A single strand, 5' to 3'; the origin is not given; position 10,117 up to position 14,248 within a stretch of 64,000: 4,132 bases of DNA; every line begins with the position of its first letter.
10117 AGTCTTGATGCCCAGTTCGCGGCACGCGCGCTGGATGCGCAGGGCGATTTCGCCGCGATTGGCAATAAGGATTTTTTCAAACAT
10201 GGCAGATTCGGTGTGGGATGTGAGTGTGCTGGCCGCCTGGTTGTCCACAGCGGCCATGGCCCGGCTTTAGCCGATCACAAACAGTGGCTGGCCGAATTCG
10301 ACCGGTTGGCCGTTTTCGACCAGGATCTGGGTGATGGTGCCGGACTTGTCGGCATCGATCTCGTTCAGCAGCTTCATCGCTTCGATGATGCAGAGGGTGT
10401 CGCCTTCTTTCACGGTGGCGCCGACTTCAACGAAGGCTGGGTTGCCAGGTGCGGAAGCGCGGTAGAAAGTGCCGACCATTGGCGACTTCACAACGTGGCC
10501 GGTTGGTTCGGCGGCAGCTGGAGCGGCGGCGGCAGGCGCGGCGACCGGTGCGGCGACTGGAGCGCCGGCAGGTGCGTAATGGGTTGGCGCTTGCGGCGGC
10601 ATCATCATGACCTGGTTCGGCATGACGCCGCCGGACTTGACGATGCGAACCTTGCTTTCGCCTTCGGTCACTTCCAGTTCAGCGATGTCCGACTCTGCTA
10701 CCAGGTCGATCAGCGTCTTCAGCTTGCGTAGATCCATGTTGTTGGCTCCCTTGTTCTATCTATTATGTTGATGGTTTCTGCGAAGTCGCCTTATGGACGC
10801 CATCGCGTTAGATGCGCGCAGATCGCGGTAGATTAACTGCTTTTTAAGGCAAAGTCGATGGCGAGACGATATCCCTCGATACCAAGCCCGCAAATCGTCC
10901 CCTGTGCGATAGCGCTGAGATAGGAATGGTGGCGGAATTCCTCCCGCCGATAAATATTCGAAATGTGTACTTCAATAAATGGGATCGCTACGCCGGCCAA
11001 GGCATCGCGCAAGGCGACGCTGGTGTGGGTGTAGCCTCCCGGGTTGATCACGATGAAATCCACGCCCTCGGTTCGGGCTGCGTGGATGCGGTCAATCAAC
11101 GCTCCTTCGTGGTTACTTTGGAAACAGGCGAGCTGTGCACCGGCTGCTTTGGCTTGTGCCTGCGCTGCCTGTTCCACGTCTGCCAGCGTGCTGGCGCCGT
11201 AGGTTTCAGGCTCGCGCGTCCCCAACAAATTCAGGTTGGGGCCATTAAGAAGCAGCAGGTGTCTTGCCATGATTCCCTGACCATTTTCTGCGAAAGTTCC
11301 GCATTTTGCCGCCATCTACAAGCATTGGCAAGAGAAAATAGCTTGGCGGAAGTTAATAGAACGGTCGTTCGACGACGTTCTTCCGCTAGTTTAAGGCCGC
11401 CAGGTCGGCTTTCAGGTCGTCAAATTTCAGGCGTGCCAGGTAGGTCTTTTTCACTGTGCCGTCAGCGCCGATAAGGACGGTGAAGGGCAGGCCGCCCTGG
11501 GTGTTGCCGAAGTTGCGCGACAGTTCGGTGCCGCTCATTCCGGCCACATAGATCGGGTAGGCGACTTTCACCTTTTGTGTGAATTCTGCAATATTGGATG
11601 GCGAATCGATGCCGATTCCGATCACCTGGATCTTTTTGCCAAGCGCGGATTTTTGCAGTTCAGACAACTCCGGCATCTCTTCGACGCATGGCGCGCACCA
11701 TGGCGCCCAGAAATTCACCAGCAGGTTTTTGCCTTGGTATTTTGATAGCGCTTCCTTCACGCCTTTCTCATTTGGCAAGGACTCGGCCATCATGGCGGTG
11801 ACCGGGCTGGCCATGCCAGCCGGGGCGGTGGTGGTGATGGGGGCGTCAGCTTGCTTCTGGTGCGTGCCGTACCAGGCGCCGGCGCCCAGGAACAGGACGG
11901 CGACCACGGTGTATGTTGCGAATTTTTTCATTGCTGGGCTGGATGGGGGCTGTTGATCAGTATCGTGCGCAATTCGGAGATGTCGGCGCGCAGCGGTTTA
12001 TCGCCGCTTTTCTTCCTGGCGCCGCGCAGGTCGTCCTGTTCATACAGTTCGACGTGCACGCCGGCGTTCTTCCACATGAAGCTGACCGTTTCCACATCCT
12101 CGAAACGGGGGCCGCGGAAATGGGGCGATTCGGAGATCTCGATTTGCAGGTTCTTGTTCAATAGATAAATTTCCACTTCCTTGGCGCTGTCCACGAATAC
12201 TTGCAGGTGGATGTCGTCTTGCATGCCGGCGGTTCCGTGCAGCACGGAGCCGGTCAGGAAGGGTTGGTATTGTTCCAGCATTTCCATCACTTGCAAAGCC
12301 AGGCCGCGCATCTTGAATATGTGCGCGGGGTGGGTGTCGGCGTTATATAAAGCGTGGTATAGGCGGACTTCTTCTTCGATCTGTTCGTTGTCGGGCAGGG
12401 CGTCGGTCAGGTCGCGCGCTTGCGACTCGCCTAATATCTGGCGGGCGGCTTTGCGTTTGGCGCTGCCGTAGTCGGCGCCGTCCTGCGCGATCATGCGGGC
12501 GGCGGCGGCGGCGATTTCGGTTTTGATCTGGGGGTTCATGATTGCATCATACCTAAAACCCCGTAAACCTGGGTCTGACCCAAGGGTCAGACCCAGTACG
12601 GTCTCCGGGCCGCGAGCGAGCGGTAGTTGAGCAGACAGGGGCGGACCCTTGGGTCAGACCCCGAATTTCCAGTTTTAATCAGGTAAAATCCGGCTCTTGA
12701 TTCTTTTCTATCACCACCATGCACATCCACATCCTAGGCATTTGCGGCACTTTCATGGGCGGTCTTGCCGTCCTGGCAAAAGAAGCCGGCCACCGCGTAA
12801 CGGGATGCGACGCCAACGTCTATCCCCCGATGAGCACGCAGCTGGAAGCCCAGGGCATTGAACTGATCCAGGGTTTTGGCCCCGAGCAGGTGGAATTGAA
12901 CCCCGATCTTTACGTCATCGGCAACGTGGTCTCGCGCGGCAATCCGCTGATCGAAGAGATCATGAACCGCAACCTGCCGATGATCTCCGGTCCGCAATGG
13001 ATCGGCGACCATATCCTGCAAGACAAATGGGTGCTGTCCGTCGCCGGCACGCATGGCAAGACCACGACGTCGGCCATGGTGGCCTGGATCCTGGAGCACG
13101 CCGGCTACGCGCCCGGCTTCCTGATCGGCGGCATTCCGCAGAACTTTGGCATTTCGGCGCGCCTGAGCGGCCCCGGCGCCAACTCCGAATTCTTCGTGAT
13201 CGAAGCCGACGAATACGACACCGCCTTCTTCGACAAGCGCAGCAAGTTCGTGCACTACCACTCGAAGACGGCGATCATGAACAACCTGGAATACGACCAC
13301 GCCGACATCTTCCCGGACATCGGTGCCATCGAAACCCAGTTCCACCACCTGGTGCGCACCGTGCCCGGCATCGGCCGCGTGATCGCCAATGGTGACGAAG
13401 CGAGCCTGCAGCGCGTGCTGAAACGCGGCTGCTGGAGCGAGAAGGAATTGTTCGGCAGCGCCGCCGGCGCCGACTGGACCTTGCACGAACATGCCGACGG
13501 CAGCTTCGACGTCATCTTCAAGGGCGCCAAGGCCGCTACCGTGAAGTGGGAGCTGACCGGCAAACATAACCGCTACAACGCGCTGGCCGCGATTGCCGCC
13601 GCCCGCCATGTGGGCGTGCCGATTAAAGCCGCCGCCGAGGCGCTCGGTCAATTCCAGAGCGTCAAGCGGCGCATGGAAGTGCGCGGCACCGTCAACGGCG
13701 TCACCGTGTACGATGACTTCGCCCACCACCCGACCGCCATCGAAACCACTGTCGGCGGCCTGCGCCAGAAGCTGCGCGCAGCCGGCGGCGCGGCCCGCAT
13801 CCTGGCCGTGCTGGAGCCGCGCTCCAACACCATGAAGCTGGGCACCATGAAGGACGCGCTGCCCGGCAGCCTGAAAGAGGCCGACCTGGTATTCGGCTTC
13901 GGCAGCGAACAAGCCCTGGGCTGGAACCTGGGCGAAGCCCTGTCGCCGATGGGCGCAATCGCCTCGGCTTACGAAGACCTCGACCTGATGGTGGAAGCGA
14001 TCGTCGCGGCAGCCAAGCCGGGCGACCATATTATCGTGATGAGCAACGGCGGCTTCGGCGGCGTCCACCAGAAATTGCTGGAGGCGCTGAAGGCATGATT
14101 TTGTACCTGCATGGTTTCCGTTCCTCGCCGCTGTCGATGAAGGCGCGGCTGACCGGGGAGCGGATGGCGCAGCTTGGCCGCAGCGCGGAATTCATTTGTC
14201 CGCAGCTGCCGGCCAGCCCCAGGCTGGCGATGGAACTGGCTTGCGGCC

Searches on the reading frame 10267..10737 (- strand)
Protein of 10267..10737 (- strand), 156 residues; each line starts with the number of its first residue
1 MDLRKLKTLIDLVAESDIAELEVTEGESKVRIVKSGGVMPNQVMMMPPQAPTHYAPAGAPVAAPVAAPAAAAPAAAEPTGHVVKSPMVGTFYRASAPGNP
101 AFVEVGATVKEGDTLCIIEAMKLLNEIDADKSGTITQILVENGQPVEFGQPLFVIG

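Call 66: find_encoding_contigs(protein=window:10267-10737:-, flank=10000, max_places=10)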
Protein window:10267-10737:- (156 aa): 17 contigs read that carry it; 10 places shown.
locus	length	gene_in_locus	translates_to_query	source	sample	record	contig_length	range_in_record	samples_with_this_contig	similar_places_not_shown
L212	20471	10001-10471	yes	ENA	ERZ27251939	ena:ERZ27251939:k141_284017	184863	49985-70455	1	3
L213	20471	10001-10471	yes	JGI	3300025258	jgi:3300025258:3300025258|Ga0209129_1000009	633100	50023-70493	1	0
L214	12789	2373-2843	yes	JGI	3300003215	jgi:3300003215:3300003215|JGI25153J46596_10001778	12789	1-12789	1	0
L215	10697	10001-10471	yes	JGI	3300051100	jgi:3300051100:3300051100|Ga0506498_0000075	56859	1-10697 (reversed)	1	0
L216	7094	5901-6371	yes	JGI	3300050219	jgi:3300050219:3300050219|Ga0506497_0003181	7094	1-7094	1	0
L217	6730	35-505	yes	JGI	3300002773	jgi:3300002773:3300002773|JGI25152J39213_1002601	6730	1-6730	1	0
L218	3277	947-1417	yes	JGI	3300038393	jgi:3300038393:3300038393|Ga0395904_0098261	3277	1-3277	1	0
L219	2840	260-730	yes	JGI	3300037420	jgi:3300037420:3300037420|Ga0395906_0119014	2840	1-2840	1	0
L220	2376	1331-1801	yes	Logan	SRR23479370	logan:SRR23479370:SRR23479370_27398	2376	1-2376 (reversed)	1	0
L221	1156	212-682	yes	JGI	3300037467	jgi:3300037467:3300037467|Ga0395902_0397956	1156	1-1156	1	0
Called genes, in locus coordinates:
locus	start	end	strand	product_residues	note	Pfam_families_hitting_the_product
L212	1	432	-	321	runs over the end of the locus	PF01544:CorA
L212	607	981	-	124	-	-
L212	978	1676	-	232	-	PF00912:Transgly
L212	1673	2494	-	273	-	PF08501:Shikimate_dh_N, PF01488:Shikimate_DH, PF18317:SDH_C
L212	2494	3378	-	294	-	PF13103:TonB_2 (weak)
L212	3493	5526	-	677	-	PF00773:RNB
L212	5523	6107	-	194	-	PF04345:Chor_lyase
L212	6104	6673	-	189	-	PF05728:UPF0227, PF12697:Abhydrolase_6 (faint)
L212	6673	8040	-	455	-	PF01225:Mur_ligase, PF08245:Mur_ligase_M, PF02875:Mur_ligase_C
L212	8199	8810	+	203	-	-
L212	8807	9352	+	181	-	PF08534:Redoxin, PF00578:AhpC-TSA, PF00085:Thioredoxin (weak), PF13905:Thioredoxin_8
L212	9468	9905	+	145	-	PF01220:DHquinase_II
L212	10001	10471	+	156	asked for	PF25984:BSH_YknX (faint), PF00364:Biotin_lipoyl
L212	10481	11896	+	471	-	PF00289:Biotin_carb_N, PF02786:CPSase_L_D2, PF02222:ATP-grasp (weak), PF07478:Dala_Dala_lig_C, PF02785:Biotin_carb_C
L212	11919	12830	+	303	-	PF06325:PrmA, PF05175:MTS, PF13489:Methyltransf_23, PF08241:Methyltransf_11, PF08242:Methyltransf_12 (weak), PF13649:Methyltransf_25, PF13847:Methyltransf_31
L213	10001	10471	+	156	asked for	PF25984:BSH_YknX (faint), PF00364:Biotin_lipoyl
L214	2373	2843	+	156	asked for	PF25984:BSH_YknX (faint), PF00364:Biotin_lipoyl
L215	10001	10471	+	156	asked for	PF25984:BSH_YknX (faint), PF00364:Biotin_lipoyl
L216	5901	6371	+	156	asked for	PF25984:BSH_YknX (faint), PF00364:Biotin_lipoyl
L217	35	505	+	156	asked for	PF25984:BSH_YknX (faint), PF00364:Biotin_lipoyl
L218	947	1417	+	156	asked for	PF25984:BSH_YknX (faint), PF00364:Biotin_lipoyl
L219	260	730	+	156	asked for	PF25984:BSH_YknX (faint), PF00364:Biotin_lipoyl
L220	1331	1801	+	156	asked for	PF25984:BSH_YknX (faint), PF00364:Biotin_lipoyl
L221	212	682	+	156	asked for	PF25984:BSH_YknX (faint), PF00364:Biotin_lipoyl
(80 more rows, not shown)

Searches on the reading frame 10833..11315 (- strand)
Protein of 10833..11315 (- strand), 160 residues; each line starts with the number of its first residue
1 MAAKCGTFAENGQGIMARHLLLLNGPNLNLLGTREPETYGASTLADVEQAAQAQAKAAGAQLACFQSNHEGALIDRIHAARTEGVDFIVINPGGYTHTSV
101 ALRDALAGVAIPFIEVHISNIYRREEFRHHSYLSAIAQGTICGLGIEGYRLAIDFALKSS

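Call 67: find_encoding_contigs(protein=window:10833-11315:-, flank=10000, max_places=10)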
Protein window:10833-11315:- (160 aa): 2 contigs read that carry it; 2 places shown.
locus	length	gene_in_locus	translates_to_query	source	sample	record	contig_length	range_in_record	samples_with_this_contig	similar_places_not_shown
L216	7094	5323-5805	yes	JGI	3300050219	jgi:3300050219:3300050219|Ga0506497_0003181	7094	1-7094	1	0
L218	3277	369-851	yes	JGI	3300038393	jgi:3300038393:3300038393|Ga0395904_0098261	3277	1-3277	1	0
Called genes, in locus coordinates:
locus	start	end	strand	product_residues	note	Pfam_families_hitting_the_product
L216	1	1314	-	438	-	?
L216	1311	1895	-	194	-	PF04345:Chor_lyase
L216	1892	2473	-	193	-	PF05728:UPF0227, PF12697:Abhydrolase_6 (weak)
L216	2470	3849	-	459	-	PF01225:Mur_ligase, PF08245:Mur_ligase_M, PF02875:Mur_ligase_C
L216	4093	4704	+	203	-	-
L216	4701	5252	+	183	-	PF08534:Redoxin, PF00578:AhpC-TSA, PF00085:Thioredoxin (weak), PF13905:Thioredoxin_8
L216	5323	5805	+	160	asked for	PF01220:DHquinase_II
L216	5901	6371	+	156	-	PF25984:BSH_YknX (faint), PF00364:Biotin_lipoyl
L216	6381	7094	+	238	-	?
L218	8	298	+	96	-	PF00578:AhpC-TSA (weak), PF08534:Redoxin (weak)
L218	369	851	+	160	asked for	PF01220:DHquinase_II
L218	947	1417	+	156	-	PF25984:BSH_YknX (faint), PF00364:Biotin_lipoyl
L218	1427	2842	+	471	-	PF00289:Biotin_carb_N, PF02222:ATP-grasp (weak), PF02786:CPSase_L_D2, PF07478:Dala_Dala_lig_C, PF02785:Biotin_carb_C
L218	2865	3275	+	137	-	?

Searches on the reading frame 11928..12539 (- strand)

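Call 13: search_protein_families(library=pfam, proteins=[window:11928-12539:-])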
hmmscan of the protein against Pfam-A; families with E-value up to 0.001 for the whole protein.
window:11928-12539:- (203 aa): 0 families

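Call 69: search_protein_families(library=pfam, proteins=[window:11928-12539:-], max_evalue=0.1)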
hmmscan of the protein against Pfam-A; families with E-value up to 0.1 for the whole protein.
window:11928-12539:- (203 aa): 2 families
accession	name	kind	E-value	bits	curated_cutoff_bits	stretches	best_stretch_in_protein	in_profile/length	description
PF14091.12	DUF4269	-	0.0087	16.8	28.9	1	82-169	6-90/151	Domain of unknown function (DUF4269)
PF06620.16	DUF1150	-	0.043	14.4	25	1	40-85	21-65/76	Protein of unknown function (DUF1150)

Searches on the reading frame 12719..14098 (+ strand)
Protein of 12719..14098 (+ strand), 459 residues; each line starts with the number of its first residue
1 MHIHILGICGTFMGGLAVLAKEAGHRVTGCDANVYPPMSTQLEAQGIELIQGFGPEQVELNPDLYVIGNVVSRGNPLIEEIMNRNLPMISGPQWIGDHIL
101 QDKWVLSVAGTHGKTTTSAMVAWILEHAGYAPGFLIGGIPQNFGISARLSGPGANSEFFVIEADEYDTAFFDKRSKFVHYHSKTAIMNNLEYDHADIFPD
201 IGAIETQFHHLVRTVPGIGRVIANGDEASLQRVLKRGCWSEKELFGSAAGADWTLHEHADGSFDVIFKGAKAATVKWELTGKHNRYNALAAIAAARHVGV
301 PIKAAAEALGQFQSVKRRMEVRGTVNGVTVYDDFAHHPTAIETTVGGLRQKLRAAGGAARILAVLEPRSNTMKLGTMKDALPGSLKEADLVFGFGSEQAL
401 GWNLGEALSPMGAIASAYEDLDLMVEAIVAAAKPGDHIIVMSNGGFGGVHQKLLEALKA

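Call 13: search_protein_families(library=pfam, proteins=[window:12719-14098:+])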
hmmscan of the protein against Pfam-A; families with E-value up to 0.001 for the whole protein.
window:12719-14098:+ (459 aa): 3 families
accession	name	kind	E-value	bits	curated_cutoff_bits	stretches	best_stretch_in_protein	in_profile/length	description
PF08245.18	Mur_ligase_M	-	9.6e-25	88.1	24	1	108-295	1-200/200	Mur ligase middle domain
PF01225.30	Mur_ligase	-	2.5e-23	82.7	21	1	2-100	1-92/95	Mur ligase family, catalytic domain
PF02875.26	Mur_ligase_C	-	3.4e-16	60.7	28.4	1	317-444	1-127/127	Mur ligase, glutamate ligase domain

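Call 14: find_encoding_contigs(protein=window:12719-14098:+, flank=10000, max_places=10)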
Protein window:12719-14098:+ (459 aa): no gene with exactly this product is on record in the collection.
